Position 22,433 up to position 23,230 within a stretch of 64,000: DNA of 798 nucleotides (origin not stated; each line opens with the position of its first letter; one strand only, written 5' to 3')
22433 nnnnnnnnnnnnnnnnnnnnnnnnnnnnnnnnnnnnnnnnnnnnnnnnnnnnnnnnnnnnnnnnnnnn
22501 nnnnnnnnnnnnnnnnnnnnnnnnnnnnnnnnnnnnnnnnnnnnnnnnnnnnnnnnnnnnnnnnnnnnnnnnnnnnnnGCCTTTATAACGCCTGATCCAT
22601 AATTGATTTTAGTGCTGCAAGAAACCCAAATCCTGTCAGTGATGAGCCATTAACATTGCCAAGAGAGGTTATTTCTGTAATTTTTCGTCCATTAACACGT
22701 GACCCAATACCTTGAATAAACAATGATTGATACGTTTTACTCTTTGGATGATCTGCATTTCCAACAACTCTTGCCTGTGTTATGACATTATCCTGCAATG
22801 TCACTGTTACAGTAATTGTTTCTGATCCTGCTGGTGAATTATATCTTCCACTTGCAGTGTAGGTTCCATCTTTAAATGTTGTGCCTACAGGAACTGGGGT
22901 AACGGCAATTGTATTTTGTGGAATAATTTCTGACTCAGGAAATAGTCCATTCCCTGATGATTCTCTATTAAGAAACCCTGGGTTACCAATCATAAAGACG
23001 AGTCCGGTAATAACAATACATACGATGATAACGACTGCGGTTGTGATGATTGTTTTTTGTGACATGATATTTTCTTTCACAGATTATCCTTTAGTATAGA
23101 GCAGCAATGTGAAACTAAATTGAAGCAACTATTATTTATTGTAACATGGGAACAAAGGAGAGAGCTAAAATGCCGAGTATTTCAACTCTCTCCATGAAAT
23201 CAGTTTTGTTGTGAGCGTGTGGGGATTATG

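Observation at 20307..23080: NOX/ferric-reductase-type flavocytochrome genetically coupled to ApbE and a membrane-anchored FMN-binding protein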

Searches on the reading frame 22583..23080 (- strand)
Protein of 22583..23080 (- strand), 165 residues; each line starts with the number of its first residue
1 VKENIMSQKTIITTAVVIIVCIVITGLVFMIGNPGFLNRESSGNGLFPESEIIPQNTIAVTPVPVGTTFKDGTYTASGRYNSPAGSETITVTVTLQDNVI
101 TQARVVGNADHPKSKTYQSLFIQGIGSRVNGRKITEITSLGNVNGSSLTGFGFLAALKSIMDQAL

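Call 3: search_protein_families(library=pfam, proteins=[window:22583-23080:-], max_evalue=0.01)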
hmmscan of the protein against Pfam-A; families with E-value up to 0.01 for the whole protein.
window:22583-23080:- (165 aa): 0 families

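Call 4: search_protein_families(library=ncbifam, proteins=[window:22583-23080:-], max_evalue=0.01)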
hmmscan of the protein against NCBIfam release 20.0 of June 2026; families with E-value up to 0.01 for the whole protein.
window:22583-23080:- (165 aa): 0 families

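Call 5: search_protein_families(library=pfam, proteins=[window:22583-23080:-], max_evalue=10)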
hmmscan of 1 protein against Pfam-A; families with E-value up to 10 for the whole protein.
window:22583-23080:- (165 aa): 1 family
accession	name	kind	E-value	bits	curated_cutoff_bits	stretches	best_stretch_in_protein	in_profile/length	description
PF19816.4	DUF6299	-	0.1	12.8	26.8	1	60-108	5-53/114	Family of unknown function (DUF6299)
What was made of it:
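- On FMN_bind (PF04205) ApbE substrate: The protein itself has no Pfam hit (calls 3, 5).
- Tried and rejected: Pfam and NCBIfam scans of the 165-aa protein gave nothing (calls 3, 4, 5).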

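Call 8: find_homologous_proteins(query=window:22583-23080:-, max_evalue=0.001)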
Query window:22583-23080:- (165 aa): 50 proteins with E <= 0.001 among 166 candidates.
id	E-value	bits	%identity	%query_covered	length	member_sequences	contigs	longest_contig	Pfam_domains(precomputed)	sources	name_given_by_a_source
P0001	2.3e-95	335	100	97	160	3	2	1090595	-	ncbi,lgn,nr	ncbi:MAG: hypothetical protein QY314_04575 [Candidatus Dojkabacteria bacterium]|nr:MAG: hypothetical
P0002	3.4e-59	217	68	96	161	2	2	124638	-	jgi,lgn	jgi:uncharacterized protein with FMN-binding domain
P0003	1.1e-22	99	53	59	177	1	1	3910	-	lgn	-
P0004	1.7e-21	95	41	89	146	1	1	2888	-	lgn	-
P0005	6.2e-20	90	50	62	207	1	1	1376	-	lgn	-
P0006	1.2e-19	89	52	58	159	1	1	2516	-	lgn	-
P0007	2.5e-19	88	50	62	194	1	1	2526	-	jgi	jgi:uncharacterized protein with FMN-binding domain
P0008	4.0e-19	87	46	67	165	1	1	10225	-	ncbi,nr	ncbi:MAG: FMN-binding protein [Microbacteriaceae bacterium]|nr:FMN-binding protein [Microbacteriacea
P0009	6.5e-19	87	54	59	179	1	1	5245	-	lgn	-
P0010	3.1e-18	84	43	70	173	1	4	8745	-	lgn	-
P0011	4.4e-18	84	46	68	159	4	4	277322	-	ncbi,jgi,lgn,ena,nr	ncbi:MAG TPA: hypothetical protein VNR37_03885 [Microbacteriaceae bacterium]|nr:hypothetical protein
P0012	7.5e-18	83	49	62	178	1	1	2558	-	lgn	-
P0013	1.5e-17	82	51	63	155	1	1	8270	-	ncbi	-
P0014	1.5e-17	82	48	60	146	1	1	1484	-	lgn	-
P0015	1.7e-17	82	52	58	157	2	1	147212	-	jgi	jgi:uncharacterized protein with FMN-binding domain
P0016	3.5e-17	81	46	67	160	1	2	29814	PF04205.20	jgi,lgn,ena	-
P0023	4.3e-16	77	50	63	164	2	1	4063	PF04205.20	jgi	-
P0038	6.3e-14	70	44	67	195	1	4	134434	-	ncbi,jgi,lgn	-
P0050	4.2e-10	58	43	63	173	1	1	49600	-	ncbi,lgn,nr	ncbi:MAG: calcium-binding protein [Candidatus Nomurabacteria bacterium]|nr:calcium-binding protein [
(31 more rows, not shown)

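Call 13: find_encoding_contigs(protein=P0002, flank=6000, max_places=3)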
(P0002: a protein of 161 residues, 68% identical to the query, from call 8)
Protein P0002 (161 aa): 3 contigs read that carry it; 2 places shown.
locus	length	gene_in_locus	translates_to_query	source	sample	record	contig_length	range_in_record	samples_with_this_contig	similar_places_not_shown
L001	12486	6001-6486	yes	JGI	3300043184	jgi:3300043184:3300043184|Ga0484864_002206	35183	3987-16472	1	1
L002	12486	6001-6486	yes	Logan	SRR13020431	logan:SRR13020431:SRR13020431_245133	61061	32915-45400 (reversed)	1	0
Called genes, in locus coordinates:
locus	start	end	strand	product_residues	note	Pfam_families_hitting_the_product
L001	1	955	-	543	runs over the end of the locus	PF01408:GFO_IDH_MocA, PF02894:GFO_IDH_MocA_C (weak), PF22725:GFO_IDH_MocA_C3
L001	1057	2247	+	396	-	-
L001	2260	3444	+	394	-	PF05496:RuvB_N, PF00004:AAA, PF07728:AAA_5 (weak), PF16193:AAA_assoc_2, PF12002:MgsA_C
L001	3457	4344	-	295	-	PF00326:Peptidase_S9 (faint), PF12146:Hydrolase_4 (weak)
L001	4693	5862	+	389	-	PF07690:MFS_1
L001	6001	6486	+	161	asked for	-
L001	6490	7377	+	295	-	PF02424:ApbE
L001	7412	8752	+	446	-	PF01794:Ferric_reduct, PF00970:FAD_binding_6 (weak), PF08022:FAD_binding_8, PF00175:NAD_binding_1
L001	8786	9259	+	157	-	PF00578:AhpC-TSA, PF08534:Redoxin, PF13911:AhpC-TSA_2 (weak)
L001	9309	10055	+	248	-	PF04240:Caroten_synth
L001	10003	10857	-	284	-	PF01522:Polysacc_deac_1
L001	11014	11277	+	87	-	-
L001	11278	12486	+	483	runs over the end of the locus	-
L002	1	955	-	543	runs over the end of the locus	PF01408:GFO_IDH_MocA, PF02894:GFO_IDH_MocA_C (weak), PF22725:GFO_IDH_MocA_C3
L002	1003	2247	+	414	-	-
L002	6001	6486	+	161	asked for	-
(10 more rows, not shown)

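Call 14: find_encoding_contigs(protein=P0011, flank=6000, max_places=3)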
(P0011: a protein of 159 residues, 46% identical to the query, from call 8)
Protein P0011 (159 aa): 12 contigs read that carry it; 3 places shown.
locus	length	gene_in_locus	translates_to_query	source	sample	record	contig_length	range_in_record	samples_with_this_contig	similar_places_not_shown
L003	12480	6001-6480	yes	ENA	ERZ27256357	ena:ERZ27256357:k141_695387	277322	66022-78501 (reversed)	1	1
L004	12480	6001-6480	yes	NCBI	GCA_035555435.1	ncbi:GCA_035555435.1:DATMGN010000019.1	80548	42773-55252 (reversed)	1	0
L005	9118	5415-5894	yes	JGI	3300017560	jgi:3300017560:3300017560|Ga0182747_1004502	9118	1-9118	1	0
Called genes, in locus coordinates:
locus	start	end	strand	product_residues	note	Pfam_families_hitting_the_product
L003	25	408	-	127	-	PF01042:Ribonuc_L-PSP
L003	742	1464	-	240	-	PF00561:Abhydrolase_1, PF06821:Ser_hydrolase (weak), PF12146:Hydrolase_4, PF12697:Abhydrolase_6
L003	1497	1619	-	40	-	-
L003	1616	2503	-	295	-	PF00763:THF_DHG_CYH, PF02882:THF_DHG_CYH_C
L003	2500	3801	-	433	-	PF00464:SHMT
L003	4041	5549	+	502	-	PF13472:Lipase_GDSL_2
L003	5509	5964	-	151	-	PF01161:PBP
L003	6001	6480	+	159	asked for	-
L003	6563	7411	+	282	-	PF02424:ApbE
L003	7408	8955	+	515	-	-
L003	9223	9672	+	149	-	PF00011:HSP20, PF17886:ArsA_HSP20 (weak)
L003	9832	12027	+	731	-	PF03971:IDH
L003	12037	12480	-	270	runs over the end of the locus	PF14808:TMEM164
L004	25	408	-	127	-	PF01042:Ribonuc_L-PSP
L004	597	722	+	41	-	-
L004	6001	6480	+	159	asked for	-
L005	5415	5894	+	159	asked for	-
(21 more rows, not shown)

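Call 17: find_encoding_contigs(protein=P0038, flank=6000, max_places=2)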
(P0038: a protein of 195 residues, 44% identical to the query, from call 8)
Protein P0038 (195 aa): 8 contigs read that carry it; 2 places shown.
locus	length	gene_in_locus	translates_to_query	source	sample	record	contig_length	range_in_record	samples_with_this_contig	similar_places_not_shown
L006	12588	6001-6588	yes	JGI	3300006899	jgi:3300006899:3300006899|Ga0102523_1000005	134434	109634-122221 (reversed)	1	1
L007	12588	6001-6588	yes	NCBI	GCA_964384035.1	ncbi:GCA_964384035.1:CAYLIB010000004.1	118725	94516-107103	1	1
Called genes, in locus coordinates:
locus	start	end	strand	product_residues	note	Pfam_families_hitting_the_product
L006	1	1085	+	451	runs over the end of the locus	PF14240:YHYH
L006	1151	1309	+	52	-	-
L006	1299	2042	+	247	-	PF01509:TruB_N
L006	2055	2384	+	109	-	-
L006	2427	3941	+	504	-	PF03193:RsgA_GTPase (faint), PF00005:ABC_tran, PF02463:SMC_N (faint), PF13401:AAA_22 (faint), PF13555:AAA_29 (faint), PF20720:nSTAND3 (faint), PF13304:AAA_21 (faint), PF00005:ABC_tran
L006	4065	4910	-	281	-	PF13387:Lnb_N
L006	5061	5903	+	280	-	-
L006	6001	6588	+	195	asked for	-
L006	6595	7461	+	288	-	PF02424:ApbE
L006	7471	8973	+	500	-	PF03116:NQR2_RnfD_RnfE (faint), PF00175:NAD_binding_1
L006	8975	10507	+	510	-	PF07486:Hydrolase_2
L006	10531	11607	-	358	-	-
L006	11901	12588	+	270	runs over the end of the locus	-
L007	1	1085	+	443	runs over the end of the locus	PF14240:YHYH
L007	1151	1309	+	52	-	-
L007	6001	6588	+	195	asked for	-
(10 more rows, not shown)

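Call 18: find_encoding_contigs(protein=P0050, flank=6000, max_places=2)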
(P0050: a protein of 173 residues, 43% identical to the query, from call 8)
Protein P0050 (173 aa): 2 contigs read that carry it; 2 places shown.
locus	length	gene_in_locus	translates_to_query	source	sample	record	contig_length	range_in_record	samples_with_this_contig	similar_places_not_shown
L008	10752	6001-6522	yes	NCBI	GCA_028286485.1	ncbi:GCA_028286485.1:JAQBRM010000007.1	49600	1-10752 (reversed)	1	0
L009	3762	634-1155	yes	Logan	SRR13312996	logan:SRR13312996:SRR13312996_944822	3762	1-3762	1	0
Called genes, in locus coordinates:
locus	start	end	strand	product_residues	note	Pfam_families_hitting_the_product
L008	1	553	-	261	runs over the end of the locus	PF00702:Hydrolase, PF12710:HAD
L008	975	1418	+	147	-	-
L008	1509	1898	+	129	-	-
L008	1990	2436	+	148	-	PF01047:MarR, PF12802:MarR_2 (weak)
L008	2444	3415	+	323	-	PF25984:BSH_YknX (weak)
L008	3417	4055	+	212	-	PF25919:BSH_CusB (faint), PF25997:BSH_YhbJ (weak), PF25990:Beta-barrel_YknX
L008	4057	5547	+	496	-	PF00083:Sugar_tr (weak), PF07690:MFS_1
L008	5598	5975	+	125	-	PF07681:DoxX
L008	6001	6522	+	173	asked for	-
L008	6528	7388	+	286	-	PF02424:ApbE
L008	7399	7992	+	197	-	PF09335:VTT_dom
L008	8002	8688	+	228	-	PF00535:Glycos_transf_2, PF10111:Glyco_tranf_2_2 (weak), PF13506:Glyco_transf_21 (faint), PF13641:Glyco_tranf_2_3, PF13632:Glyco_trans_2_3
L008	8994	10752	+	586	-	PF00690:Cation_ATPase_N, PF00122:E1-E2_ATPase, PF00702:Hydrolase, PF13246:Cation_ATPase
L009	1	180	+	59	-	?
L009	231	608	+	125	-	PF07681:DoxX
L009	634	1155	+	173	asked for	-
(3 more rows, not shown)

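Call 29: predict_structure(alignment_id=A1)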
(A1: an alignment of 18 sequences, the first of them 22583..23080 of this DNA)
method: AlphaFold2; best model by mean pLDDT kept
length: 165 residues; sequences in the alignment: 18
mean_pLDDT: 79.2   pTM: 0.64
mean pLDDT of the five models: 79.2, 78.8, 78.6, 76.6, 73.6
residues with pLDDT >= 90: 87; 70-90: 18; 50-70: 35; < 50: 25
segments of 3 or more residues with pLDDT < 50: 12-17, 29-36, 41-44
pLDDT, mean of each block of 10 residues (from residue 1): 51 50 51 48 54 62 88 98 95 98 98 95 96 93 86 96 96
secondary structure, 60 per line:
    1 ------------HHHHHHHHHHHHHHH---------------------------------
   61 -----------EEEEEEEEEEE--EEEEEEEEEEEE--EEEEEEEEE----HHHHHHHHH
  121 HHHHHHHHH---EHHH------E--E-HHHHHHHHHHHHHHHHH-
elements in order: H13-27 E72-82 E85-96 E99-107 H112-129 H148-164
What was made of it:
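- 22583..23080 (-): FMNb: membrane-anchored FMN-binding-type protein. It is 165 aa from GTG 23080; NCBI calls it 160 aa from ATG 23065. It has an N-terminal TM helix (residues about 11-29), a low-confidence linker, and a folded domain at residues about 70-165. The AlphaFold model has pLDDT 88-98 over residues 70-165 (call 29).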

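Call 36: find_related_loci(query=A1, collection=metagenome_contigs, flank=5000)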
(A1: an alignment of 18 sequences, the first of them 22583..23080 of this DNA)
Query A1 (165 aa) in metagenome_contigs; peptide patterns used: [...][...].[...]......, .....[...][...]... (x = any residue, [..] = any of these).
353 stretches matched a pattern; 233 encode a relative of the query (tblastn E <= 1e-3); the best 80 are kept; 80 distinct loci.
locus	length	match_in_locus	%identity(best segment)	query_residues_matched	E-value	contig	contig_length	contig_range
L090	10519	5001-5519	40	3-164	3e-28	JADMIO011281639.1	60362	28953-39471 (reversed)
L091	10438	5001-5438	40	5-164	1e-27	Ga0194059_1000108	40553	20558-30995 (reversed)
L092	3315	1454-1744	51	67-164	7e-27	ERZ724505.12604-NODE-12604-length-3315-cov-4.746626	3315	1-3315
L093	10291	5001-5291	51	67-164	7e-25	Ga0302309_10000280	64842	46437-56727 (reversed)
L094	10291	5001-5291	51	67-164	7e-25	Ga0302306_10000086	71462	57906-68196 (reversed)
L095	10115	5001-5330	45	54-164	9e-25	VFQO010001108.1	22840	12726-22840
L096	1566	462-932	37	8-164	9e-25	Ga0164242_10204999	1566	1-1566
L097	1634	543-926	43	36-164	4e-24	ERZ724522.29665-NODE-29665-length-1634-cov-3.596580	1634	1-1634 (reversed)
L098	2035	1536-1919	43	36-164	5e-24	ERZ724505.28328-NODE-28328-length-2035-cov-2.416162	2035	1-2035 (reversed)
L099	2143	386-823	39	11-164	1e-23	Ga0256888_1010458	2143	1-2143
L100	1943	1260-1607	44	54-164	1e-23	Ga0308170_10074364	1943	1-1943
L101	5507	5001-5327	50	61-164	2e-23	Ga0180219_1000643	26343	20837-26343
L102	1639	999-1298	50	64-164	1e-23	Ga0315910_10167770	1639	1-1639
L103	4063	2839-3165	50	61-164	1e-23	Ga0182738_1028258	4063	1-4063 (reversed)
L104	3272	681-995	48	59-164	2e-23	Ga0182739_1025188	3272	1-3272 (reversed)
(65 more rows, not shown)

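Call 38: fold_search(model_id=the predicted structure, library=pdb)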
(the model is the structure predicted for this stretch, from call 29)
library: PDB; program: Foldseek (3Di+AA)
matches with E <= 10: 694; with E <= 0.001: 0
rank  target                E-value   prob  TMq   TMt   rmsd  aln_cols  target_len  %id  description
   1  8p2b_B                5.5e-03  0.96  0.28  0.45   5.6        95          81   15  Crystal structure of CbFMN4 domain 1 (released 2023-07-19)
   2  8p2a                  6.2e-03  0.98  0.33  0.54   4.6       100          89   21  Crystal structure of SaFMN3 domain 2 (released 2023-07-19)
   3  8rb8_G                7.0e-03  0.92  0.34  0.30  13.3       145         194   14  Cryo-EM structure of the NADH:ferredoxin oxidoreductase RNF from Azotobacter vinelandii, purified with 2-ME/TCEP, NADH (released 2024-06-26)
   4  3o6u_D                1.2e-02  0.98  0.35  0.45   8.5       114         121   17  Crystal Structure of CPE2226 protein from Clostridium perfringens. Northeast Structural Genomics Consortium Target CpR (released 2010-08-11)
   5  8rb9_G                1.4e-02  0.82  0.33  0.29  13.2       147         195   14  Cryo-EM structure of the NADH:ferredoxin oxidoreductase RNF from Azotobacter vinelandii, NADH added (released 2024-06-26)
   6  6jzv_C                1.4e-02  0.80  0.28  0.32   9.1       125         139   12  Crystal structure of SufU from Bacillus subtilis (released 2020-05-06)
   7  6jzw_D                1.4e-02  0.75  0.26  0.31   9.6       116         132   16  Crystal structure of SufU from Bacillus subtilis with Cys persulfurated (released 2020-05-06)
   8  2qq4_I                1.6e-02  0.97  0.25  0.30   6.9        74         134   22  Crystal structure of Iron-sulfur cluster biosynthesis protein IscU (TTHA1736) from thermus thermophilus HB8 (released 2008-07-29)
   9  8ahx_G                1.7e-02  0.80  0.33  0.29  13.2       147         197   14  Cryo-EM structure of the nitrogen-fixation associated NADH:ferredoxin oxidoreductase RNF from Azotobacter vinelandii (released 2023-11-01)
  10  6jzv_B                2.0e-02  0.72  0.26  0.29   8.7       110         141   15  Crystal structure of SufU from Bacillus subtilis (released 2020-05-06)
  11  3o6u_C                2.1e-02  0.85  0.32  0.40   6.2       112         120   15  Crystal Structure of CPE2226 protein from Clostridium perfringens. Northeast Structural Genomics Consortium Target CpR (released 2010-08-11)
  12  7c8o_D                2.5e-02  0.91  0.34  0.47  11.2       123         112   11  Crystal structure of IscU D40A/H106A variant (released 2021-06-09)
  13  7c8m_A                2.7e-02  0.98  0.36  0.44   4.7       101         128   11  Crystal structure of IscU wild-type (released 2021-05-26)
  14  3o6u_A                2.7e-02  0.98  0.38  0.49   5.7       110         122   15  Crystal Structure of CPE2226 protein from Clostridium perfringens. Northeast Structural Genomics Consortium Target CpR (released 2010-08-11)
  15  6jzv_D                3.3e-02  0.94  0.25  0.29   3.5        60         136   20  Crystal structure of SufU from Bacillus subtilis (released 2020-05-06)
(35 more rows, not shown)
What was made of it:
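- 22583..23080 (-): Foldseek top hits are FMN-binding domains 8p2b, 8p2a, RnfG and 3o6u (call 38).
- Checked: The best fold matches of its AlphaFold model are FMN-binding domains, RnfG and NqrC, but weakly (E 5e-3 to 1e-1; call 38).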

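Call 39: search_solved_structures(query=A1, max_evalue=10, show_alignments=5)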
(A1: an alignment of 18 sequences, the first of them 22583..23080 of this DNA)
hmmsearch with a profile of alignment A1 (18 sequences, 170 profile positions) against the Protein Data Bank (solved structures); distinct sequences matched with E-value up to 10: 3.
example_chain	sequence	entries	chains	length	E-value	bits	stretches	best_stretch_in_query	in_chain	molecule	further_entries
8p2a_A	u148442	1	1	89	0.15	15.6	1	93-163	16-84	FMN-binding domain-containing protein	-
1um1_A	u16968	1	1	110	0.16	15.5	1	146-167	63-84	KIAA1849 protein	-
6cgs_A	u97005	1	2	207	1.1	12.8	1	47-103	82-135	Cadherin-7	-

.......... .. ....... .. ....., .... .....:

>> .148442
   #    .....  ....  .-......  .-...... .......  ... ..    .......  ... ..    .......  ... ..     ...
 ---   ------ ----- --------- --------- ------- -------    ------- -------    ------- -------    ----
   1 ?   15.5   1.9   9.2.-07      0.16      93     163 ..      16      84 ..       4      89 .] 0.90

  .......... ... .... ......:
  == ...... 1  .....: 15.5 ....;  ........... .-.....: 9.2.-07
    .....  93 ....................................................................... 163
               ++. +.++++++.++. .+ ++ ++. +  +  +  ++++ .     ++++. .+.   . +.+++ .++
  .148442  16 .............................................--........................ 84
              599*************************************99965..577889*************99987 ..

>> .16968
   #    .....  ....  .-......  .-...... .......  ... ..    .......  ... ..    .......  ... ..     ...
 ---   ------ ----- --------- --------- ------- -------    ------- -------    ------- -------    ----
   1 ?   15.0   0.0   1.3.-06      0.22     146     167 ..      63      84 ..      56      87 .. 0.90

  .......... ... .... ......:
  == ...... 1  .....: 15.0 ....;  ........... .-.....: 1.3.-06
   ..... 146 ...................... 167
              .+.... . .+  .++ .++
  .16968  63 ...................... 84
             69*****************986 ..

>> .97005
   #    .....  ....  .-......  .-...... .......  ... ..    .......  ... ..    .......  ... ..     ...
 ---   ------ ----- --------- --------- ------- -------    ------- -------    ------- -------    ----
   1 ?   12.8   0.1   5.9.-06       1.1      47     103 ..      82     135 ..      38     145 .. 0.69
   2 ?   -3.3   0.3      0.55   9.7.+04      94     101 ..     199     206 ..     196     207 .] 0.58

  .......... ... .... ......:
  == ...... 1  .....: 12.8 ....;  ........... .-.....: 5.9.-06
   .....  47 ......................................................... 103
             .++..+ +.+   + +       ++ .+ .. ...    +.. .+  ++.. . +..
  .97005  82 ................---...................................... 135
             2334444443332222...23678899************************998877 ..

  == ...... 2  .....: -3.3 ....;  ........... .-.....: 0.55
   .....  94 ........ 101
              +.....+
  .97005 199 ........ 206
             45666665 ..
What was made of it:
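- Tried and rejected: A sequence profile search of PDB with the family gave only a non-significant hit (8p2a, E 0.15, call 39).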

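Call 60: search_protein_families(library=pfam, alignment_id=A1, max_evalue=0.1)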
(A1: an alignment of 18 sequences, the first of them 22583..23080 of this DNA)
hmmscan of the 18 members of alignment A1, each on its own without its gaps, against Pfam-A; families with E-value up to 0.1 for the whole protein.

A. member 1, window:22583-23080:- (165 aa): 0 families

B. families by the number of members that match (of 18 scanned): 9 families
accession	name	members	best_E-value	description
PF04205.19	FMN_bind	9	6.9e-06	FMN-binding domain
PF21827.1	New_glue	2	0.024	New glue protein family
PF10717.14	ODV-E18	1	0.0045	Occlusion-derived virus envelope protein ODV-E18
PF09880.14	DUF2107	1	0.0072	Predicted membrane protein (DUF2107)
PF02239.22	Cytochrom_D1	1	0.031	Cytochrome D1 heme domain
PF14639.11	YqgF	1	0.042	Holliday-junction resolvase-like of SPT6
PF15535.12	Ntox37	1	0.046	Bacterial toxin 37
PF04277.18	OAD_gamma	1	0.068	Oxaloacetate decarboxylase, gamma chain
PF19592.4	DUF6097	1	0.077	Family of unknown function (DUF6097)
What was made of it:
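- Checked: 9 of 18 family members hit PF04205 FMN_bind (call 60).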

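Call 80: search_protein_representatives(alignment_id=A1)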
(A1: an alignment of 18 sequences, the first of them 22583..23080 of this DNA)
Query: 18 sequences, 170 profile positions. Proteins with E-value up to 0.001 (for the whole library): 3613; up to 1e-10: 2746; up to 1e-30: 1195. The best 150 are listed.
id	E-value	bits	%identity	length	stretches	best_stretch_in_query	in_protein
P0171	5.3e-56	205.9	-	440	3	62-169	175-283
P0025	2.0e-52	194.2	-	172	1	1-169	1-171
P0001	5.6e-50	186.3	-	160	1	1-168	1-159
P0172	2.7e-48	180.8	-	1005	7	45-164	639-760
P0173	2.1e-47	177.9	-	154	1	8-169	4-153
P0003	2.9e-47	177.4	-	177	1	1-169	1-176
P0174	4.6e-47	176.8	-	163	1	4-169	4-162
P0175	3.9e-45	170.5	-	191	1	8-169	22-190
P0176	8.6e-45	169.4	-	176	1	1-169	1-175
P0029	1.3e-44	168.8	-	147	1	10-169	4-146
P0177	1.5e-44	168.6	-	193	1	9-169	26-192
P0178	2.5e-44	167.9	-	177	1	4-169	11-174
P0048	2.8e-44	167.7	-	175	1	5-169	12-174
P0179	4.9e-44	166.9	-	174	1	6-169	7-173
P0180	8.0e-44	166.2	-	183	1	10-169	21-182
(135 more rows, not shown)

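Call 88: find_encoding_contigs(protein=P0001, flank=3000, max_places=2)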
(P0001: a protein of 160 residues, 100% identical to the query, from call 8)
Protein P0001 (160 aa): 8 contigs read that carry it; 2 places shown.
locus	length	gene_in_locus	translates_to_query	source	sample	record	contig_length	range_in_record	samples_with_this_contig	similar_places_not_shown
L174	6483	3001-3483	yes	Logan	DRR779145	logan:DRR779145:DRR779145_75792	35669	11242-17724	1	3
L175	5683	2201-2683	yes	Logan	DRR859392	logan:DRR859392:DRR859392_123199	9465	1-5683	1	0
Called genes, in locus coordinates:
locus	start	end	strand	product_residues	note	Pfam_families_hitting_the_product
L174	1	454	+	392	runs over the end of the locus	PF05496:RuvB_N, PF06068:TIP49 (faint), PF00004:AAA, PF07728:AAA_5 (weak), PF16193:AAA_assoc_2, PF12002:MgsA_C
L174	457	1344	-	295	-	PF00561:Abhydrolase_1 (weak), PF00326:Peptidase_S9 (faint), PF12146:Hydrolase_4 (weak)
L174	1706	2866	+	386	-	PF07690:MFS_1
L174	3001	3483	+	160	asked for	-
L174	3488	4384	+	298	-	PF02424:ApbE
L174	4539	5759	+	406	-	PF01794:Ferric_reduct, PF00970:FAD_binding_6 (faint), PF08022:FAD_binding_8, PF00175:NAD_binding_1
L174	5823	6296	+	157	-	PF00578:AhpC-TSA, PF08534:Redoxin, PF13911:AhpC-TSA_2 (faint)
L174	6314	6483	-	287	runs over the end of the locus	PF01522:Polysacc_deac_1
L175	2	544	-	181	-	?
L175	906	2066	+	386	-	PF07690:MFS_1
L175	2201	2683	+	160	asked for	-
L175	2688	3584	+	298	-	PF02424:ApbE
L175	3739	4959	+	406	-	PF01794:Ferric_reduct, PF00970:FAD_binding_6 (faint), PF08022:FAD_binding_8, PF00175:NAD_binding_1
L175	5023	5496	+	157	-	PF00578:AhpC-TSA, PF08534:Redoxin, PF13911:AhpC-TSA_2 (faint)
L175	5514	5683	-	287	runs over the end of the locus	PF01522:Polysacc_deac_1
